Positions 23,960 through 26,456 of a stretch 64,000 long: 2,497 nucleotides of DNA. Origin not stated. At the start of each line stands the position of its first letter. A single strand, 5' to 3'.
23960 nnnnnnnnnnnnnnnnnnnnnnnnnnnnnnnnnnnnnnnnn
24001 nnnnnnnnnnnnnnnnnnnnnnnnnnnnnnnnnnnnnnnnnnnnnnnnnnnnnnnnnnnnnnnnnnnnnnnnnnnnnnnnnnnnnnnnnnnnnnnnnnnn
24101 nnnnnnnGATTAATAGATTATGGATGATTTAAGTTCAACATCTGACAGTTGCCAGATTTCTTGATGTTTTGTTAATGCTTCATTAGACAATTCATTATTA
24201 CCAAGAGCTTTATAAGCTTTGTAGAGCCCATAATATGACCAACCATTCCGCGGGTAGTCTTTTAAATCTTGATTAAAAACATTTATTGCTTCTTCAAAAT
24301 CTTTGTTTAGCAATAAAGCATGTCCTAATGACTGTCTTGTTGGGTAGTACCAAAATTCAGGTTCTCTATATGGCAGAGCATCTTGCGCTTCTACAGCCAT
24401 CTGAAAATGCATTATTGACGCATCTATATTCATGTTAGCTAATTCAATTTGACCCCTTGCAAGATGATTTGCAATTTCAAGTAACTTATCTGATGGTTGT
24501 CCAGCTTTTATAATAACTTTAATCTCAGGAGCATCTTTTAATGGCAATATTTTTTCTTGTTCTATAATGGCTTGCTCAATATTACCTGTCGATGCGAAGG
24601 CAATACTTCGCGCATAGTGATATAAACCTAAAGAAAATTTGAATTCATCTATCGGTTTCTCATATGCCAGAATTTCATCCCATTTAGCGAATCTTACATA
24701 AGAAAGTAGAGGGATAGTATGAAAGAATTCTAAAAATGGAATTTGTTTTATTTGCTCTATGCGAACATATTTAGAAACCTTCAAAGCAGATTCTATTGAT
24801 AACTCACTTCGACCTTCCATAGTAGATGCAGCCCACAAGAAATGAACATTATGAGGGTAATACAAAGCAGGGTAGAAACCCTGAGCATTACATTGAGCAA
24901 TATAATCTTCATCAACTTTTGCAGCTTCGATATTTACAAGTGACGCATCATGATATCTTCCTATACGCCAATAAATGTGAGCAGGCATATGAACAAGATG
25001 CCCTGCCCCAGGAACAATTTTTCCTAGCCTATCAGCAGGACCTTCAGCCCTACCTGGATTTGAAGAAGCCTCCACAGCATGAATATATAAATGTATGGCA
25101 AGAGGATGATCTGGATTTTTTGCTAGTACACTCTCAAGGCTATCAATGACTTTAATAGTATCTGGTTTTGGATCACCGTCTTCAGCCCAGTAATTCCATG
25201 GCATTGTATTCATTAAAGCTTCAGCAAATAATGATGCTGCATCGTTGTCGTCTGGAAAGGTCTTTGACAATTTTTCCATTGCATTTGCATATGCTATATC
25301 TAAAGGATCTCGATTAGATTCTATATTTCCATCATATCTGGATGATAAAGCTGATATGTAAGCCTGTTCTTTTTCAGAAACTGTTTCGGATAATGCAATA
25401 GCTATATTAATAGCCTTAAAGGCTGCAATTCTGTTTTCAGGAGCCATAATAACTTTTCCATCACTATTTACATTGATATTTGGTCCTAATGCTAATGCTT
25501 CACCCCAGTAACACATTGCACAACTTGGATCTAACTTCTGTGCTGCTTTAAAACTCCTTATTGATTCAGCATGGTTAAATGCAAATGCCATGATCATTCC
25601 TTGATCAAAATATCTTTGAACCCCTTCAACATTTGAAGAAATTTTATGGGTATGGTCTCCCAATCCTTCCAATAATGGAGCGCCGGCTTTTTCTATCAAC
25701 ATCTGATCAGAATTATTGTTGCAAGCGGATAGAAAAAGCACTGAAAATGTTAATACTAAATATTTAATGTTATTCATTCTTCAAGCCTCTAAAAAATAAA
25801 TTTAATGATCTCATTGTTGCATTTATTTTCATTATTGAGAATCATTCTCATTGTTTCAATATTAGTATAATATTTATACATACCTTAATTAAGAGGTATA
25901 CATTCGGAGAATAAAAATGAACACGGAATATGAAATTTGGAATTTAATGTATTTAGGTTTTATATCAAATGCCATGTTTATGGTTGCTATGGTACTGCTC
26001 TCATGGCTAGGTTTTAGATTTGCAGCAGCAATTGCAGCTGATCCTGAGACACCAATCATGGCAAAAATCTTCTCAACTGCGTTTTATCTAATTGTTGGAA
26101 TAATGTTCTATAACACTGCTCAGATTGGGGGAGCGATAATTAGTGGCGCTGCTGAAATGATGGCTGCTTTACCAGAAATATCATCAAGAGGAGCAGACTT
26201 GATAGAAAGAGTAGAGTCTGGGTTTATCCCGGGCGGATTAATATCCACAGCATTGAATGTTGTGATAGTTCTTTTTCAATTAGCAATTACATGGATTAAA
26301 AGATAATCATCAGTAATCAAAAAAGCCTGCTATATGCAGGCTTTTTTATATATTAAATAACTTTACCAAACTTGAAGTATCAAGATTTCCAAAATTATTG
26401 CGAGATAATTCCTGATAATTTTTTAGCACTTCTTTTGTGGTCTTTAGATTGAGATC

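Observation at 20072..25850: Fur-box-fronted string of three secreted proteins of unknown function plus a two-component Na+/solute symporter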

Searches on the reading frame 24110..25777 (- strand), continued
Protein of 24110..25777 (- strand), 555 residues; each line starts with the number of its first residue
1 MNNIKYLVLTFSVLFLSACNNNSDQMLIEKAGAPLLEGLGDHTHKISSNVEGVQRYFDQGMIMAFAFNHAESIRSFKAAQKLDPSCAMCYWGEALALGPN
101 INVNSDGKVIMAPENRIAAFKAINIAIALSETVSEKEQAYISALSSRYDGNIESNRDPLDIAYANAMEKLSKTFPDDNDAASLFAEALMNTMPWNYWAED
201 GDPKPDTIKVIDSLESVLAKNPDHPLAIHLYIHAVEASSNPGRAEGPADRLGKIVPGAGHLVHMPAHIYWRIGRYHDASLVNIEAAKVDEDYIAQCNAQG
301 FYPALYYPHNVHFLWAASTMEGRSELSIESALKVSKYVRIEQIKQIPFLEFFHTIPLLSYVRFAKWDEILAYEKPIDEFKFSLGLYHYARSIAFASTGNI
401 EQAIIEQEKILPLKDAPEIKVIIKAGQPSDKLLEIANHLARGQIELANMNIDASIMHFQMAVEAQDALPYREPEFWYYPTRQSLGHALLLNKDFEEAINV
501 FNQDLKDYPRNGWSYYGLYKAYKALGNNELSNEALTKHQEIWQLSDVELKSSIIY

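Call 49: search_protein_families(library=pfam, proteins=[P0245, P0250, P0256, P0258, P0262, P0264, P0266, P0280, P0286, P0355], max_evalue=0.0001)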
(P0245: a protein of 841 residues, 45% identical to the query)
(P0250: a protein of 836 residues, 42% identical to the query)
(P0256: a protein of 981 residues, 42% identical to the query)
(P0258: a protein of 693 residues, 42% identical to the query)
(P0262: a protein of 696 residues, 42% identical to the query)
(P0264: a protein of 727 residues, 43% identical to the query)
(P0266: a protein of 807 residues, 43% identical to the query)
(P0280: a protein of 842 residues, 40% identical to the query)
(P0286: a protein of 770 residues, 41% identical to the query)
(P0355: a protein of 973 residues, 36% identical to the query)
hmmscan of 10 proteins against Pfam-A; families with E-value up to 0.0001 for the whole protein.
P0245 (841 aa): 7 families
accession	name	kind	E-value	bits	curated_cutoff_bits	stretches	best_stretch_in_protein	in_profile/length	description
PF00561.26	Abhydrolase_1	-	2.9e-34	119.3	25.8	1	601-825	2-245/245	alpha/beta hydrolase fold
PF12697.13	Abhydrolase_6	-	1.9e-24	88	26.3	1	602-829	1-215/217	Alpha/beta hydrolase family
PF12146.15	Hydrolase_4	-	4.5e-23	82.2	27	1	602-824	7-238/239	Serine aminopeptidase, S33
PF07719.23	TPR_2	-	4.9e-08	32.9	27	0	53-83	3-33/34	Tetratricopeptide repeat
PF03096.20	Ndr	-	1.8e-07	30.6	23.3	1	648-703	83-138/283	Ndr family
PF14559.12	TPR_19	-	8.6e-07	29.6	25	1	441-506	1-57/68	Tetratricopeptide repeat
PF00515.34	TPR_1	-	3e-05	24.1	27.8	0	54-84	4-34/34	Tetratricopeptide repeat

P0250 (836 aa): 5 families
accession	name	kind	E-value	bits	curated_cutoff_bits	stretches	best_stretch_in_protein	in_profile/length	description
PF00561.26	Abhydrolase_1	-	9.3e-28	98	25.8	1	595-819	2-245/245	alpha/beta hydrolase fold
PF12697.13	Abhydrolase_6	-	3.3e-26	93.7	26.3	1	596-824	1-216/217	Alpha/beta hydrolase family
PF12146.15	Hydrolase_4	-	6.3e-21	75.2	27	1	596-817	7-237/239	Serine aminopeptidase, S33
PF07719.23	TPR_2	-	2.7e-07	30.6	27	0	62-91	4-33/34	Tetratricopeptide repeat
PF03096.20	Ndr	-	1.3e-05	24.5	23.3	1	644-834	84-280/283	Ndr family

P0256 (981 aa): 1 family
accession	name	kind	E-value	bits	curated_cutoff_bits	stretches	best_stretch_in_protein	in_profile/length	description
PF14559.12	TPR_19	-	9.4e-05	23.1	25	0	500-550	1-51/68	Tetratricopeptide repeat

P0258 (693 aa): 1 family
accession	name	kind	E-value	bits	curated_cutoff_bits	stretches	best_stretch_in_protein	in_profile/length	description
PF13181.12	TPR_8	-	2.8e-05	24.4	25.7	0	199-230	2-33/34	Tetratricopeptide repeat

P0262 (696 aa): 4 families
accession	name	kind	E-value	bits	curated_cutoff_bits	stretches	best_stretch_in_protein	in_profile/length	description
PF13181.12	TPR_8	-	6e-10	38.9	25.7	0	388-407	5-24/34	Tetratricopeptide repeat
PF07719.23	TPR_2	-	2.6e-09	36.9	27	0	56-88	1-33/34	Tetratricopeptide repeat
PF14559.12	TPR_19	-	9.6e-08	32.7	25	0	489-533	1-45/68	Tetratricopeptide repeat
PF00515.34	TPR_1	-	1.3e-06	28.4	27.8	0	56-87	1-32/34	Tetratricopeptide repeat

P0264 (727 aa): 1 family
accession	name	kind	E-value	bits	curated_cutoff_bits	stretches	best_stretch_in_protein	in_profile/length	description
PF13181.12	TPR_8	-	1e-07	32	25.7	0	388-414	5-31/34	Tetratricopeptide repeat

P0266 (807 aa): 6 families
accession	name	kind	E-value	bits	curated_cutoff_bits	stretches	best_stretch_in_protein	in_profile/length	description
PF00561.26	Abhydrolase_1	-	3.6e-30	105.9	25.8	1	568-791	1-244/245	alpha/beta hydrolase fold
PF12697.13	Abhydrolase_6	-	5.9e-25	89.6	26.3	1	570-797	1-216/217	Alpha/beta hydrolase family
PF12146.15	Hydrolase_4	-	1.3e-20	74.2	27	1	570-788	7-235/239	Serine aminopeptidase, S33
PF07719.23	TPR_2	-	3.8e-07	30.2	27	0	468-496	6-34/34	Tetratricopeptide repeat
PF14559.12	TPR_19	-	1.2e-06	29.2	25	0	430-495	1-57/68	Tetratricopeptide repeat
PF00515.34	TPR_1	-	2.9e-05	24.1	27.8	0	468-496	6-34/34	Tetratricopeptide repeat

P0280 (842 aa): 6 families
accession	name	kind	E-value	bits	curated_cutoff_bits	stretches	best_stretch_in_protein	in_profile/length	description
PF00561.26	Abhydrolase_1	-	1.2e-26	94.3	25.8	1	68-289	2-243/245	alpha/beta hydrolase fold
PF12146.15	Hydrolase_4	-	4.2e-16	59.4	27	1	69-289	7-237/239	Serine aminopeptidase, S33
PF07719.23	TPR_2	-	5.5e-08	32.8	27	0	731-754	7-30/34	Tetratricopeptide repeat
PF00515.34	TPR_1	-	1e-07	31.9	27.8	0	732-754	8-30/34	Tetratricopeptide repeat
PF13424.12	TPR_12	-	9e-07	29.4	30.1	0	726-792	4-69/77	Tetratricopeptide repeat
PF13181.12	TPR_8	-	1.7e-06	28.2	25.7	0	771-792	4-25/34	Tetratricopeptide repeat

P0286 (770 aa): 3 families
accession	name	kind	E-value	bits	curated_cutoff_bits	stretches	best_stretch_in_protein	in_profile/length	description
PF00561.26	Abhydrolase_1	-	2e-31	109.9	25.8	2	1-107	5-116/245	alpha/beta hydrolase fold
PF12697.13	Abhydrolase_6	-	4.6e-25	90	26.3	1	1-226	3-216/217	Alpha/beta hydrolase family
PF12146.15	Hydrolase_4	-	8.8e-23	81.3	27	1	2-215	10-233/239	Serine aminopeptidase, S33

P0355 (973 aa): 2 families
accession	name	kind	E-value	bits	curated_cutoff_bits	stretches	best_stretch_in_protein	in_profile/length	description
PF07719.23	TPR_2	-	2.9e-06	27.4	27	0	851-874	7-30/34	Tetratricopeptide repeat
PF13414.12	TPR_11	-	6.3e-05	23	26.8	0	852-873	1-22/42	TPR repeat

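Call 51: search_solved_structures(query=A5, max_evalue=1)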
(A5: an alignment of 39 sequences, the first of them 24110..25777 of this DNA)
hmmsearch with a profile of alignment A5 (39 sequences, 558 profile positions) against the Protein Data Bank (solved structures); distinct sequences matched with E-value up to 1: 87 (the best 60 are shown).
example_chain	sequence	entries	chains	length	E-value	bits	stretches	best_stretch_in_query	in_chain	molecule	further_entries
9qhb_A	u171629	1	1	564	3e-13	52.3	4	486-540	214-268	Engineered tetratricopeptide repeat protein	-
8bu0_A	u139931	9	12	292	9e-11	44.1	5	487-540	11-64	Consensus tetratricopeptide repeat protein | Crystal structure of an 8-repeat consensus TPR superhelix with Zinc. | Monomer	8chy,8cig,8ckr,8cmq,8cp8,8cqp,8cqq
7obi_A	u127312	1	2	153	6.5e-09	37.9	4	486-540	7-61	CTPR-rv4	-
1w3b_A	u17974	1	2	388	1.1e-08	37.2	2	486-541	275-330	UDP-N-ACETYLGLUCOSAMINE--PEPTIDE N-ACETYLGLUCOSAMINYLTRANSFERASE 110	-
6eou_A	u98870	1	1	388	1.2e-08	37.1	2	487-541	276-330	UDP-N-acetylglucosamine--peptide N-acetylglucosaminyltransferase 110 kDa subunit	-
9qhc_A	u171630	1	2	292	4.7e-08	35.1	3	486-540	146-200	Engineered tetratricopeptide repeat protein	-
2wqh_A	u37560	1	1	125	1e-07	34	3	486-541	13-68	CTPR3Y3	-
6vfh_A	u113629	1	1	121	5.4e-07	31.6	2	487-530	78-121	T33_dn10A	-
7yeh_B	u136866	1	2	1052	5.7e-07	31.5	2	486-542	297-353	UDP-N-acetylglucosamine--peptide N-acetylglucosaminyltransferase 110 kDa subunit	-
7yea_A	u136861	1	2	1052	6e-07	31.5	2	486-542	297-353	UDP-N-acetylglucosamine--peptide N-acetylglucosaminyltransferase 110 kDa subunit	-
7ntf_A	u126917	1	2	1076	6.8e-07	31.3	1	486-542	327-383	Isoform 1 of UDP-N-acetylglucosamine--peptide N-acetylglucosaminyltransferase 110 kDa subu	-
2fo7_A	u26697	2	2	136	1.8e-06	29.9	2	487-540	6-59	SYNTHETIC CONSENSUS TPR PROTEIN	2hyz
8ch0_A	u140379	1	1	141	2.1e-06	29.7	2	487-538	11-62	Consensus tetratricopeptide repeat protein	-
6vfj_B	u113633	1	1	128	2.6e-06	29.4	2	487-529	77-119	I53_dn5B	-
1na0_A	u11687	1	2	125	2.8e-06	29.3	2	487-540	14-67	designed protein CTPR3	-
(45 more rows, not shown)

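Call 52: fold_search(model_id=the predicted structure, library=pdb)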
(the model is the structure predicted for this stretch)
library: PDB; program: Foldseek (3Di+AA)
matches with E <= 10: 1340; with E <= 0.001: 60
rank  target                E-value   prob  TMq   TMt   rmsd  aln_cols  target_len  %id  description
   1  4hoq                  4.5e-05  1.00  0.26  0.29  15.0       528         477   14  Crystal Structure of Full-Length Human IFIT5 (released 2013-01-23)
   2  4hor_A                7.7e-05  1.00  0.26  0.28  15.7       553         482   14  Crystal Structure of Full-Length Human IFIT5 with 5`-triphosphate Oligocytidine (released 2013-01-23)
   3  5dse_C                8.3e-05  1.00  0.32  0.27  15.6       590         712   12  Crystal Structure of the TTC7B/Hyccin Complex (released 2015-12-02)
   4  9a0j_G                8.7e-05  1.00  0.24  0.22  17.7       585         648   11  Deep learning enables the atomic structure determination of the Fanconi Anemia core complex from cryoEM (released 2020-09-15)
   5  5w5h_A                9.4e-05  1.00  0.26  0.29  14.5       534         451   13  Human IFIT1 dimer with m7Gppp-AAAA (released 2017-07-19)
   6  7y4i_A                1.0e-04  1.00  0.26  0.19  16.6       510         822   13  Crystal structure of SPINDLY in complex with GDP (released 2022-12-07)
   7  6c6k_B                1.1e-04  1.00  0.24  0.27  16.2       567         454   12  Structural basis for preferential recognition of cap 0 RNA by a human IFIT1-IFIT3 protein complex (released 2018-04-04)
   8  4hot_A                1.3e-04  1.00  0.23  0.25  13.7       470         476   16  Crystal Structure of Full-Length Human IFIT5 with 5`-triphosphate Oligoadenine (released 2013-01-23)
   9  7y4i_B                1.4e-04  1.00  0.28  0.21  15.7       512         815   13  Crystal structure of SPINDLY in complex with GDP (released 2022-12-07)
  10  8chy                  1.4e-04  1.00  0.21  0.40  12.0       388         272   14  Crystal structure of an 8-repeat consensus TPR superhelix with Zinc. (released 2024-02-21)
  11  5dse_A                1.4e-04  1.00  0.28  0.29  16.8       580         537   12  Crystal Structure of the TTC7B/Hyccin Complex (released 2015-12-02)
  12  3zgq                  1.7e-04  1.00  0.26  0.29  15.0       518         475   13  Crystal structure of human interferon-induced protein IFIT5 (released 2013-01-23)
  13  1w3b_A                1.8e-04  1.00  0.32  0.40  11.6       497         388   11  The superhelical TPR domain of O-linked GlcNAc transferase reveals structural similarities to importin alpha. (released 2004-09-09)
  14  8qca_B                2.1e-04  1.00  0.24  0.19  14.5       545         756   13  CryoEM structure of a S. Cerevisiae Ski2387 complex in the closed state bound to RNA (released 2023-11-15)
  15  2xpi_D                2.3e-04  1.00  0.21  0.22  19.1       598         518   13  Crystal structure of APC/C hetero-tetramer Cut9-Hcn1 (released 2011-03-30)
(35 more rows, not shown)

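Call 70: find_homologous_proteins(query=A5, max_evalue=1e-20)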
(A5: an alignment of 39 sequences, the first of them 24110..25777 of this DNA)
Query A5 (39 sequences) (555 aa, profile of the alignment): 8000 proteins with E <= 1e-20 among 8000 candidates; the best 120 are listed.
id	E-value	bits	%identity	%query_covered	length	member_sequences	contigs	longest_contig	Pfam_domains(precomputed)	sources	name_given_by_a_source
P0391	1.4e-243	828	44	99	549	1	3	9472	PF14559.13,PF23914.2,PF13428.13,PF13181.13,PF07719.24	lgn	-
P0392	1.5e-243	827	45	97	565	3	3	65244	PF07721.21,PF14559.13,PF13414.13,PF00515.35,PF13424.13,PF13176.13,PF13432.13,PF13428.13,PF13181.13,PF07719.24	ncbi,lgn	ncbi:MAG: hypothetical protein Fur006_32970 [Coleofasciculaceae cyanobacterium]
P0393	3.0e-243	826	44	98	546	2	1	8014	PF13431.13,PF13414.13,PF13432.13,PF07719.24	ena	-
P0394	5.0e-243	826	44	99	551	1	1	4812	PF14559.13,PF00515.35,PF13432.13,PF13428.13,PF13181.13,PF07719.24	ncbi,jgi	-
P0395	1.1e-242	825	45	99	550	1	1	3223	PF14559.13,PF00515.35,PF13424.13,PF13428.13,PF13181.13,PF07719.24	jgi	jgi:tetratricopeptide (TPR) repeat protein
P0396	1.1e-242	825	46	94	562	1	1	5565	PF14559.13,PF00515.35,PF13424.13,PF13176.13,PF13432.13,PF13428.13,PF13181.13,PF07719.24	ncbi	-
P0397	2.0e-242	824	46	94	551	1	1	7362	PF14559.13,PF13432.13,PF13181.13,PF07719.24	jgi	jgi:tetratricopeptide (TPR) repeat protein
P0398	2.5e-242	823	46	94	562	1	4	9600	PF14559.13,PF00515.35,PF13424.13,PF13176.13,PF13432.13,PF13428.13,PF13181.13,PF07719.24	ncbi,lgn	-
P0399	3.0e-242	823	50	94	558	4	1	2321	PF13414.13,PF00515.35,PF13424.13,PF13432.13,PF13181.13,PF07719.24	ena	-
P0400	4.2e-242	823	46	94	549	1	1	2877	PF14559.13,PF23914.2,PF07719.24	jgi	jgi:tetratricopeptide (TPR) repeat protein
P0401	4.6e-242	823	46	94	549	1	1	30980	PF14559.13,PF23914.2,PF07719.24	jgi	jgi:tetratricopeptide (TPR) repeat protein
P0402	7.3e-242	822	47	93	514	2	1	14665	PF14559.13,PF00515.35,PF13424.13,PF13176.13,PF13432.13,PF13428.13,PF13181.13,PF07719.24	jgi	jgi:tetratricopeptide (TPR) repeat protein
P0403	8.1e-242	822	46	99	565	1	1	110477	PF14559.13,PF13431.13,PF00515.35,PF13424.13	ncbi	ncbi:MAG: hypothetical protein AB1898_22780 [Acidobacteriota bacterium]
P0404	8.5e-242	822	46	94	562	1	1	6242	PF14559.13,PF00515.35,PF13424.13,PF13176.13,PF13432.13,PF13428.13,PF13181.13,PF07719.24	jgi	jgi:tetratricopeptide (TPR) repeat protein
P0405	1.3e-241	821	46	94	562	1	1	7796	PF14559.13,PF00515.35,PF13424.13,PF13176.13,PF13432.13,PF13428.13,PF13181.13,PF07719.24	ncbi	-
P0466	1.9e-235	801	48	94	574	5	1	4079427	PF14559.13,PF24575.2,PF00515.35,PF13424.13,PF13181.13,PF07719.24,PF13174.13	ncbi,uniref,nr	ncbi:Tetratricopeptide TPR_4 [Nitrosococcus halophilus Nc 4]|uniref:Tetratricopeptide TPR_4 n=1 Tax=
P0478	3.8e-235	800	46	94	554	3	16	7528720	PF14559.13,PF00515.35,PF13424.13,PF13181.13,PF07719.24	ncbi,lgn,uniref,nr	ncbi:hypothetical protein ACF3DV_19835 [Chlorogloeopsis fritschii PCC 9212]|uniref:Tetratricopeptide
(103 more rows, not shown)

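Call 71: find_encoding_contigs(protein=P0466, flank=6000, max_places=1)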
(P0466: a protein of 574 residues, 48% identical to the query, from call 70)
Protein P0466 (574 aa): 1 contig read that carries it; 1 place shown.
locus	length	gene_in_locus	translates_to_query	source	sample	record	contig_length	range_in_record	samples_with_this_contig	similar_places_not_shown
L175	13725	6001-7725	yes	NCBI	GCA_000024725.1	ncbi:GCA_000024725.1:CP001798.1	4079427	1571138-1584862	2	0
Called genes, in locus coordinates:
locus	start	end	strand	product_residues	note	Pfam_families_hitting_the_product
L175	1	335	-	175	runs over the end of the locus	-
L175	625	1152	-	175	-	-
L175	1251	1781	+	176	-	-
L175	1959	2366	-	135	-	PF00072:Response_reg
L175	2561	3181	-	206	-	PF00072:Response_reg, PF08281:Sigma70_r4_2, PF00196:GerE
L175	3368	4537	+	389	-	PF27665:UCP028175 (weak), PF10648:Gmad2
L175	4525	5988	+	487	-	PF04966:OprB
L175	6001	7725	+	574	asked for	PF13424:TPR_12 (faint), PF00515:TPR_1 (faint), PF07719:TPR_2 (faint), PF13174:TPR_6 (faint), PF13181:TPR_8 (faint), PF24575:TPR_Slam (faint), PF14559:TPR_19 (faint)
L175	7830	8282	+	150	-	PF00034:Cytochrom_C, PF13442:Cytochrome_CBB3 (weak)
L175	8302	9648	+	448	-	PF00115:COX1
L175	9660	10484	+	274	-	PF01078:Mg_chelatase (faint), PF07728:AAA_5, PF08406:CbbQ_C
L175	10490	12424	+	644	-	PF00092:VWA (weak), PF13519:VWA_2 (weak)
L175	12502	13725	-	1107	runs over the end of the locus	-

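Call 72: find_encoding_contigs(protein=P0478, flank=6000, max_places=1)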
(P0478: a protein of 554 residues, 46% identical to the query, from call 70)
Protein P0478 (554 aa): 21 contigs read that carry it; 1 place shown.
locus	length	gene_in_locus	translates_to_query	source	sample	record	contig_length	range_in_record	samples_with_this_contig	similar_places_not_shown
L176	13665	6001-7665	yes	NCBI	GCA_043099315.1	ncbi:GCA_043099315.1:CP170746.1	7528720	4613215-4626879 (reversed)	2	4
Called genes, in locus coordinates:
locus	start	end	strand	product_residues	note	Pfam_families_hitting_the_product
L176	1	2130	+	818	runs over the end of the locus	PF02861:Clp_N, PF00004:AAA, PF17871:AAA_lid_9, PF02151:UVR (weak), PF07724:AAA_2, PF07728:AAA_5, PF00004:AAA, PF10431:ClpB_D2-small, +10 more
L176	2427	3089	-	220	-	-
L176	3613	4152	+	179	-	PF10025:DUF2267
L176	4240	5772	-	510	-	PF00512:HisKA, PF02518:HATPase_c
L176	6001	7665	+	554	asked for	PF00515:TPR_1 (faint), PF07719:TPR_2 (faint), PF13181:TPR_8 (faint), PF14559:TPR_19 (faint), PF13424:TPR_12 (weak)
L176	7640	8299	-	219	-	PF04039:MnhB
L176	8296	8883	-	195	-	PF13244:MbhD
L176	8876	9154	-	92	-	PF03334:PhaG_MnhG_YufB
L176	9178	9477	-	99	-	-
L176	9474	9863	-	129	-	PF01899:MNHE (weak)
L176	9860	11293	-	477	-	PF00361:Proton_antipo_M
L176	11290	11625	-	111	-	PF00420:Oxidored_q2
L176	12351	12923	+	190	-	PF13302:Acetyltransf_3, PF00583:Acetyltransf_1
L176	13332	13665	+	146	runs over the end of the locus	-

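Call 73: find_encoding_contigs(protein=P0403, flank=6000, max_places=1)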
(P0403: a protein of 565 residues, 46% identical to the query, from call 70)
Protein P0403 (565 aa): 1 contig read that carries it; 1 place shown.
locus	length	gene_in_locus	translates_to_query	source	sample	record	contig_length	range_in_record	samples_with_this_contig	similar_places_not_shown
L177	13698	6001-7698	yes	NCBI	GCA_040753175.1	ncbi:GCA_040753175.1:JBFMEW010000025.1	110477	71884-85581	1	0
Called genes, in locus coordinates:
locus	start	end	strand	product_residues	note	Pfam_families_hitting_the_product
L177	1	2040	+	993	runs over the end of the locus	PF01636:APH (faint), PF00069:Pkinase, PF07714:PK_Tyr_Ser-Thr, PF26549:Tricorn_N, PF07676:PD40 (faint), PF23381:Beta-prop_IFT122_1st (weak), PF26550:Tricorn_2nd (weak), PF26549:Tricorn_N (weak), +1 more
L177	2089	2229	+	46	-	-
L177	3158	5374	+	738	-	PF00486:Trans_reg_C, PF07676:PD40, PF26549:Tricorn_N, PF07676:PD40, PF26549:Tricorn_N, PF26550:Tricorn_2nd, PF26549:Tricorn_N, PF26549:Tricorn_N, +9 more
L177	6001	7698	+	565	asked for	PF13424:TPR_12 (faint), PF14559:TPR_19 (faint), PF00515:TPR_1 (faint), PF13431:TPR_17 (faint)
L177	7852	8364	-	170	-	-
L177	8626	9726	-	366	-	PF03786:UxuA, PF01261:AP_endonuc_2, PF03786:UxuA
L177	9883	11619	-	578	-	PF00171:Aldedh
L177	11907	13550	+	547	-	PF12708:Pect-lyase_RHGA_epim, PF00295:Glyco_hydro_28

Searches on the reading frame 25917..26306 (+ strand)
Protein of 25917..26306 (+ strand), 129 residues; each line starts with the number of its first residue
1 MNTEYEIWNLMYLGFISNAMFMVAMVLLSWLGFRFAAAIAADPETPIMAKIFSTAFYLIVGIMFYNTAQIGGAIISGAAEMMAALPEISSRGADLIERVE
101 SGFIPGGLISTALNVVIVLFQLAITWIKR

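Call 4: search_protein_families(library=pfam, proteins=[window:25917-26306:+], max_evalue=0.01)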
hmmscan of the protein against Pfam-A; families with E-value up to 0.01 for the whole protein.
window:25917-26306:+ (129 aa): 0 families

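Call 5: search_protein_families(library=ncbifam, proteins=[window:25917-26306:+], max_evalue=0.01)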
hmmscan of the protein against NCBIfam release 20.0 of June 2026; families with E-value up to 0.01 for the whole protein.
window:25917-26306:+ (129 aa): 1 family
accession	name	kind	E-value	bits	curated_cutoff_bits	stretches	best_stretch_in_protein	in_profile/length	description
TIGR01478.1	STEVOR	paralog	0.0024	17.1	166.65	1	23-129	189-292/308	STEVOR family variant surface protein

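Call 61: search_protein_families(library=pfam, proteins=[window:25917-26306:+], max_evalue=0.001)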
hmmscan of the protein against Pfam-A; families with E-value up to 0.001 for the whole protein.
window:25917-26306:+ (129 aa): 0 families
